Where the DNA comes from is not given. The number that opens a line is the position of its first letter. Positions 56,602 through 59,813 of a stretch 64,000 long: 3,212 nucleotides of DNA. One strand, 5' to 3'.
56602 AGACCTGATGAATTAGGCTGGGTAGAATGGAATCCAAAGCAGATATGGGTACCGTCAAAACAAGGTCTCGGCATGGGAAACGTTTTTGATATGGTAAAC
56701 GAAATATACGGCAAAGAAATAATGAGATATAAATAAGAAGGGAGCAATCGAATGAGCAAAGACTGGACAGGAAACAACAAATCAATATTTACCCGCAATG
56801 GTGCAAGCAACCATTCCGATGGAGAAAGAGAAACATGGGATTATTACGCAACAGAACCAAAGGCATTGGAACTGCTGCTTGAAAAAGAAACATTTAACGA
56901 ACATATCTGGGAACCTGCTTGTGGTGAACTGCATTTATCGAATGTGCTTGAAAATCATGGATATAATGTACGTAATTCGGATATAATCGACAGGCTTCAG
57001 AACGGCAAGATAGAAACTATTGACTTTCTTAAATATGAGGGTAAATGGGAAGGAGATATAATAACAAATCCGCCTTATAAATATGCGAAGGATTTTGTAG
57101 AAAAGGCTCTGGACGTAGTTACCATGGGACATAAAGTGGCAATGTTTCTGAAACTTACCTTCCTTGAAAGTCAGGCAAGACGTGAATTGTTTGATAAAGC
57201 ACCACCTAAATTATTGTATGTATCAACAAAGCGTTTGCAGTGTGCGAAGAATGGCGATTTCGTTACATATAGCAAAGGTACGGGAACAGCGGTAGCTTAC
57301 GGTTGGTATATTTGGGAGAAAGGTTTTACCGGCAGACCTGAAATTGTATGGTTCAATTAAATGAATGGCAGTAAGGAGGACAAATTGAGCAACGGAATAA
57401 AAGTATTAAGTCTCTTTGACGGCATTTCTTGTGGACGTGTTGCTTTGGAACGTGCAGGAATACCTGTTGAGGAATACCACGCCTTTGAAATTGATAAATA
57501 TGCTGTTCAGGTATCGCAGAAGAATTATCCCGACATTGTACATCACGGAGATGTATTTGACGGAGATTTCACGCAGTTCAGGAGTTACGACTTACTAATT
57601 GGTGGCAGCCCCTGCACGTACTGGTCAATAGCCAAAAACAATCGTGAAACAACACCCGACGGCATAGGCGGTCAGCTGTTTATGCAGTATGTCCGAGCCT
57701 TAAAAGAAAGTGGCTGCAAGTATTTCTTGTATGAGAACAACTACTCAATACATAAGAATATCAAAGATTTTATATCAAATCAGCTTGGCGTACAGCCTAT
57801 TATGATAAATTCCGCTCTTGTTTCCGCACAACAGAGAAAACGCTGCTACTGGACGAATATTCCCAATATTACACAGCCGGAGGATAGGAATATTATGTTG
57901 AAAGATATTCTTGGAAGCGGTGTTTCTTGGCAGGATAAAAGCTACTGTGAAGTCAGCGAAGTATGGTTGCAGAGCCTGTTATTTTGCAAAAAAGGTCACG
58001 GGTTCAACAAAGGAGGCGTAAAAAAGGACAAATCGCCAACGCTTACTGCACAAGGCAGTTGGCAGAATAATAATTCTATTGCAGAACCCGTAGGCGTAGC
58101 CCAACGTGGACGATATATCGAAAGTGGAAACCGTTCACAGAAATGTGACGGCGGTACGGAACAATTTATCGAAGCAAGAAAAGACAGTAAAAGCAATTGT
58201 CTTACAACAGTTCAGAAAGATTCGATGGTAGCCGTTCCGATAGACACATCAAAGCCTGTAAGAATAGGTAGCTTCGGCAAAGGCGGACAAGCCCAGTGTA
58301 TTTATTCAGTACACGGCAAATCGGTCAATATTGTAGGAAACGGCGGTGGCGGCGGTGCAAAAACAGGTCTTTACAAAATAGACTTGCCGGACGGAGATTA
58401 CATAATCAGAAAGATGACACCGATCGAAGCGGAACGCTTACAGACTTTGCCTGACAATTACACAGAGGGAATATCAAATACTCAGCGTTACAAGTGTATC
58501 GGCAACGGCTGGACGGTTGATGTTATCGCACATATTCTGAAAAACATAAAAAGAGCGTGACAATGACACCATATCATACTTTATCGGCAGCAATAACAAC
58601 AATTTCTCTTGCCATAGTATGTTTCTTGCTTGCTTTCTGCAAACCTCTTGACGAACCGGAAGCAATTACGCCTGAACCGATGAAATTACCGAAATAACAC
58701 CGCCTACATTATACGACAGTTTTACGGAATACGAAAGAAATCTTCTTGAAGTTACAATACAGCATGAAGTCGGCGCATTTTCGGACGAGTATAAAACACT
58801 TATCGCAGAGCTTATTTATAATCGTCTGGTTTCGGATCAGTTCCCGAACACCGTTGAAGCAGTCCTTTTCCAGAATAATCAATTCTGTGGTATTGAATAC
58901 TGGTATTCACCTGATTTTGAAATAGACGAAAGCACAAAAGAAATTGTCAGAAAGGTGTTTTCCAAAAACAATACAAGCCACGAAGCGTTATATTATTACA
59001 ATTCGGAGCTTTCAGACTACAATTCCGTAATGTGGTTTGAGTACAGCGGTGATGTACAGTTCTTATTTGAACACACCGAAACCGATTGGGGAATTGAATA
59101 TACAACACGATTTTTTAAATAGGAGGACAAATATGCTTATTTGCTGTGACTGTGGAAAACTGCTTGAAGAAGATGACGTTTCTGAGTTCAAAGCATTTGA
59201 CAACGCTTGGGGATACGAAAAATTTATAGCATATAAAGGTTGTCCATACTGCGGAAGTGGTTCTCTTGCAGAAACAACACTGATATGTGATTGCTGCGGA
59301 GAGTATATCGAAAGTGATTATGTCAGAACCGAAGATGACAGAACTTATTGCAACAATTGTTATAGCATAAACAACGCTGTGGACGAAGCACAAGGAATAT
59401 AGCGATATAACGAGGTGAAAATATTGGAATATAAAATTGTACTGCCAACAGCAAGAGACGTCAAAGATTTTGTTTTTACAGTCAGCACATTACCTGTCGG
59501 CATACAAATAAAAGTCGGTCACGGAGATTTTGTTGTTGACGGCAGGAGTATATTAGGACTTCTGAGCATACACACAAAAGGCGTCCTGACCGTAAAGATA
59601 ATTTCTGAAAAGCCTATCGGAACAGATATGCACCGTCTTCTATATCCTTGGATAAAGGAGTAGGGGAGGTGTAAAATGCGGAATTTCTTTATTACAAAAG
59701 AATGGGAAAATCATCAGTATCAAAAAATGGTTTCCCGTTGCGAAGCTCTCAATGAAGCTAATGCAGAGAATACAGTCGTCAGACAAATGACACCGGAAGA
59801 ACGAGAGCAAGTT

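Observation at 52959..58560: Dense DNA-modification island: five DNA methyltransferases flanking a macrodomain and a DndC/PAPS-reductase-like gene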

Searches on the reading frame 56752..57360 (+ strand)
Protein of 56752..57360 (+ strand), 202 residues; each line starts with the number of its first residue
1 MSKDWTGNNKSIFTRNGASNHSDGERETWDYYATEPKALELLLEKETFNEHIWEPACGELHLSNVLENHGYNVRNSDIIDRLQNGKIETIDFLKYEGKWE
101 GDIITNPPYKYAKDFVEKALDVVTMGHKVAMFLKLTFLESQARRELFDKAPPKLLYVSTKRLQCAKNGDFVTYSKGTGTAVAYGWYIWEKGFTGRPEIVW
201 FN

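Call 3: search_protein_families(library=pfam, proteins=[window:56752-57360:+], max_evalue=0.01)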
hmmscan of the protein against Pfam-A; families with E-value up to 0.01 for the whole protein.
window:56752-57360:+ (202 aa): 0 families

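Call 7: search_protein_families(library=phrogs, proteins=[window:56752-57360:+], max_evalue=0.001)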
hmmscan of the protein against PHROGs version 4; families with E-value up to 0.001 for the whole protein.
window:56752-57360:+ (202 aa): 1 family
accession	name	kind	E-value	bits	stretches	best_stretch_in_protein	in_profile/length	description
phrog_799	-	other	1.2e-58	200.4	1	2-202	185-380/458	DNA methyltransferase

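Call 8: search_protein_families(library=ncbifam, proteins=[window:56752-57360:+], max_evalue=0.001)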
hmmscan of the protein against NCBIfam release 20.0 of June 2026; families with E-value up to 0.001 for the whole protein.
window:56752-57360:+ (202 aa): 0 families

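Call 9: find_encoding_contigs(protein=window:56752-57360:+, flank=10000, max_places=8)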
Protein window:56752-57360:+ (202 aa): 2 contigs read that carry it; 2 places shown.
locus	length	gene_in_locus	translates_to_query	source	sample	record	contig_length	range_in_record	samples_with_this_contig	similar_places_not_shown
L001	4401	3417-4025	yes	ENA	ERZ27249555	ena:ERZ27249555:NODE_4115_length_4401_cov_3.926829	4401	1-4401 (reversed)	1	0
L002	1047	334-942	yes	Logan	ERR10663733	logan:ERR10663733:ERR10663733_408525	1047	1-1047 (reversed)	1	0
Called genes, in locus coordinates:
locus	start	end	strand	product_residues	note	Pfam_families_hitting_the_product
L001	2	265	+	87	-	?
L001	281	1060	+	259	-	PF02086:MethyltransfD12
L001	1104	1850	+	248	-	PF01170:UPF0020 (faint), PF01555:N6_N4_Mtase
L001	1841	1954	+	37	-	-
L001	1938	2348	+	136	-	PF01661:Macro (weak)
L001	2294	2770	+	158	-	PF01507:PAPS_reduct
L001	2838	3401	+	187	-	-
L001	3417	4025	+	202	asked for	-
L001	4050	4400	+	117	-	?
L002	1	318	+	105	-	?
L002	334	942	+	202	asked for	-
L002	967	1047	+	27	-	?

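Call 22: search_protein_families(library=padloc, proteins=[window:56752-57360:+], max_evalue=0.01)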
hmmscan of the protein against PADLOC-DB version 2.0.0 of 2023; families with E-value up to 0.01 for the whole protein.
window:56752-57360:+ (202 aa): 1 family
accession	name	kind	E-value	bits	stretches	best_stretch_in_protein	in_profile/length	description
PDLC03248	MTase_II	-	0.0029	14.4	1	43-117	25-103/521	Type II methyltransferase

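Call 77: search_solved_structures(query=window:56752-57360:+, max_evalue=1, show_alignments=1)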
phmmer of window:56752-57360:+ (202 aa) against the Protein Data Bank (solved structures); distinct sequences matched with E-value up to 1: 1.
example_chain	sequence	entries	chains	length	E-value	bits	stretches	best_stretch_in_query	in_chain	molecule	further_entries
6w5f_A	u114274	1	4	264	0.052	16.4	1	133-187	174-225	BSU-2delta mutant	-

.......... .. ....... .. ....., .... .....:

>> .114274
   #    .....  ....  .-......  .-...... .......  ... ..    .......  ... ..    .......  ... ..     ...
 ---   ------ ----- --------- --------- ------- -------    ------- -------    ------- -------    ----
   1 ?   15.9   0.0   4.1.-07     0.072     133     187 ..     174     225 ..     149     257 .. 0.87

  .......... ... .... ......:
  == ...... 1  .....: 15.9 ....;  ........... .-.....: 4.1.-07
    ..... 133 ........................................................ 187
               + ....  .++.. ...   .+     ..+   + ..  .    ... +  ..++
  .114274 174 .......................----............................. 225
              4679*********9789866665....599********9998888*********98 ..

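Call 81: search_protein_families(library=pfam, proteins=[window:56752-57360:+], max_evalue=5)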
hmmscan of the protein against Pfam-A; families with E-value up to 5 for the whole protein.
window:56752-57360:+ (202 aa): 1 family
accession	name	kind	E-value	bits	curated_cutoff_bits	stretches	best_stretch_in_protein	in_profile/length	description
PF05869.16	Dam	-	0.1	12.7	28.1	1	99-135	59-96/169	DNA N-6-adenine-methyltransferase (Dam)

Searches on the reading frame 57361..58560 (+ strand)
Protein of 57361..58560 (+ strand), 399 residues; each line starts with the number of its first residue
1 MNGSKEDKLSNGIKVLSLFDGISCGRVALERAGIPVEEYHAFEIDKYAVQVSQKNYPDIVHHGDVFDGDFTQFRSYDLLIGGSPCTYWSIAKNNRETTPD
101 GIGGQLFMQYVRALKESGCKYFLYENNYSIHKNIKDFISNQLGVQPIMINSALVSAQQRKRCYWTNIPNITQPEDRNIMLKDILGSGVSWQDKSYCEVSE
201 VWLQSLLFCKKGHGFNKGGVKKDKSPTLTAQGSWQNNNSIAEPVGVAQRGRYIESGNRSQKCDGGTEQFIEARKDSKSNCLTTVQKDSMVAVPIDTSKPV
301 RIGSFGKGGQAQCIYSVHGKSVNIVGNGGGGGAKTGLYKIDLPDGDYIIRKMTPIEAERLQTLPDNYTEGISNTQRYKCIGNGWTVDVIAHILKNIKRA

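Call 3: search_protein_families(library=pfam, proteins=[window:57361-58560:+], max_evalue=0.01)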
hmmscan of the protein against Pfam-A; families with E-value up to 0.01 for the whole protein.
window:57361-58560:+ (399 aa): 1 family
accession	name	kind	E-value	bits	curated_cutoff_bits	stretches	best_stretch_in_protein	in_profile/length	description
PF00145.23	DNA_methylase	-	1.8e-36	126.7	22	1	13-398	1-324/324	C-5 cytosine-specific DNA methylase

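Call 7: search_protein_families(library=phrogs, proteins=[window:57361-58560:+], max_evalue=0.001)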
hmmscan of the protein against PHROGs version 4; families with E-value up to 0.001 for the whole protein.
window:57361-58560:+ (399 aa): 8 families
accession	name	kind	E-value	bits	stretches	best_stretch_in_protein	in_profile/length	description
phrog_116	-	other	5.7e-54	184.6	1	7-398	202-491/779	DNA methyltransferase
phrog_17284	-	unknown function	6.3e-40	138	2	342-396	152-210/245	-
phrog_363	-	other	2.1e-22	80.7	1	9-397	50-313/327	DNA methyltransferase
phrog_16528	-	other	9.1e-18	65.7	1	314-397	165-218/236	DNA methyltransferase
phrog_16427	-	other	2.5e-11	44.7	1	346-397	114-169/235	DNA methyltransferase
phrog_26324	-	other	2e-08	35.5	1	348-396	146-203/210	DNA methyltransferase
phrog_5999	-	other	0.00015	22.7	1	16-97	6-90/109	DNA methyltransferase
phrog_8411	-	unknown function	0.00071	20.4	0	312-341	4-33/206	-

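Call 8: search_protein_families(library=ncbifam, proteins=[window:57361-58560:+], max_evalue=0.001)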
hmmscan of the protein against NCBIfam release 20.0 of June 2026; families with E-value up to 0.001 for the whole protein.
window:57361-58560:+ (399 aa): 1 family
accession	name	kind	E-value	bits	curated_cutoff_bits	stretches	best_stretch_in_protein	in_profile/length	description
TIGR00675.1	dcm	superfamily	3.6e-33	115.6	100.65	1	15-396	1-329/329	DNA (cytosine-5-)-methyltransferase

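Call 14: find_encoding_contigs(protein=window:57361-58560:+, flank=10000, max_places=10)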
Protein window:57361-58560:+ (399 aa): no gene with exactly this product is on record in the collection.

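Call 22: search_protein_families(library=padloc, proteins=[window:57361-58560:+], max_evalue=0.01)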
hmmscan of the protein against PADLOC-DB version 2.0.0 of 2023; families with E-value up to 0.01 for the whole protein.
window:57361-58560:+ (399 aa): 47 families (the best 25 are shown)
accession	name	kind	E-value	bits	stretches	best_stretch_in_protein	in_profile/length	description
PDLC03272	MTase_II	-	1.7e-28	97.9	2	6-126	68-184/407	Type II methyltransferase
PDLC03734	oMTase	-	4.3e-25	86.6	2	13-129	4-120/444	orphan methyltransferase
PDLC03378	MTase_II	-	4.5e-23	80.1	2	13-129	3-119/344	Type II methyltransferase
PDLC03727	oMTase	-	4.9e-23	79.5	1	11-174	632-805/912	orphan methyltransferase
PDLC03724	oMTase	-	4.5e-22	76.1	1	12-173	604-775/883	orphan methyltransferase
PDLC00027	DruM2|DruM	-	3.4e-20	70.7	1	10-142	9-137/361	DNA cytosine methylase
PDLC03329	MTase_II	-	1e-18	65.8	2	349-398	351-401/407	Type II methyltransferase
PDLC03217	MTase_II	-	3.3e-18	63.5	2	12-127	21-134/703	Type II methyltransferase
PDLC00026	DruM2|DruM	-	5.4e-18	63.6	1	14-133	6-123/336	DNA cytosine methylase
PDLC03715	oMTase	-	1e-17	61.7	2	15-145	6-132/719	orphan methyltransferase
PDLC02653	DrmMII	-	1e-16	58.8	2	13-165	5-171/333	DrmMII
PDLC03731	oMTase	-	6.4e-16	56.3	1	9-128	10-125/326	orphan methyltransferase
PDLC00033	DruM2|DruM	-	3.4e-15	54.2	2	10-130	19-144/368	DNA cytosine methylase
PDLC03307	MTase_II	-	1.3e-14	52.3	2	14-136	2-121/382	Type II methyltransferase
PDLC03234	MTase_II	-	1.9e-14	51.7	1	14-133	6-128/375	Type II methyltransferase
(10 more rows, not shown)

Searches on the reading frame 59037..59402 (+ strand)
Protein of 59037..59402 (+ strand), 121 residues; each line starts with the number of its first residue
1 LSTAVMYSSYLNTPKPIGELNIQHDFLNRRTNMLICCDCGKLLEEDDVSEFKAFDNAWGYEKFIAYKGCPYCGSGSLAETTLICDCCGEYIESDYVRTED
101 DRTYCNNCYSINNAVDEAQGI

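Call 81: search_protein_families(library=pfam, proteins=[window:59037-59402:+], max_evalue=5)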
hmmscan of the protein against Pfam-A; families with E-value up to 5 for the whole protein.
window:59037-59402:+ (121 aa): 9 families
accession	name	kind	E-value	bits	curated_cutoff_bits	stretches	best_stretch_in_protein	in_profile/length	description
PF01258.23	zf-dskA_traR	-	0.0013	19.2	24.9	1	83-109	5-31/36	Prokaryotic dksA/traR C4-type zinc finger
PF19836.4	DUF6315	-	0.0023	18.1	29.7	1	32-74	5-47/174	Family of unknown function (DUF6315)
PF00412.28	LIM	-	0.0027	18.4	22.9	2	82-110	27-55/58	LIM domain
PF08271.17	Zn_Ribbon_TF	-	0.0036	17.3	29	2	27-50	13-36/43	TFIIB zinc-binding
PF12507.13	HCMV_UL139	-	0.021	15.8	25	1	58-113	23-76/100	Human Cytomegalovirus UL139 protein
PF09723.15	Zn_ribbon_8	-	0.2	12.1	34.4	0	84-110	8-34/41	Zinc ribbon domain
PF13248.11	Zn_ribbon_3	-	0.28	11.2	27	1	67-89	3-24/26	zinc-ribbon domain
PF17032.10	Zn_ribbon_15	-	0.85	10.9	28.9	0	35-108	2-72/73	zinc-ribbon family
PF14149.11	YhfH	-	1.3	9.4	27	1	29-47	9-27/37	YhfH-like protein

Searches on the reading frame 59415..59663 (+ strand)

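Call 81: search_protein_families(library=pfam, proteins=[window:59415-59663:+], max_evalue=5)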
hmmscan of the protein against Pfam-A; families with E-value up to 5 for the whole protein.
window:59415-59663:+ (82 aa): 2 families
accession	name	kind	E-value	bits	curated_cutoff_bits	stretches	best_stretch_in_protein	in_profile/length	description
PF21668.3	RPOC_hybrid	-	0.0048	17.1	27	1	13-46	32-66/102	DNA-directed RNA polymerase subunit beta', hybrid domain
PF00381.24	PTS-HPr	-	0.033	14.7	23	1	13-65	15-64/81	PTS HPr component phosphorylation site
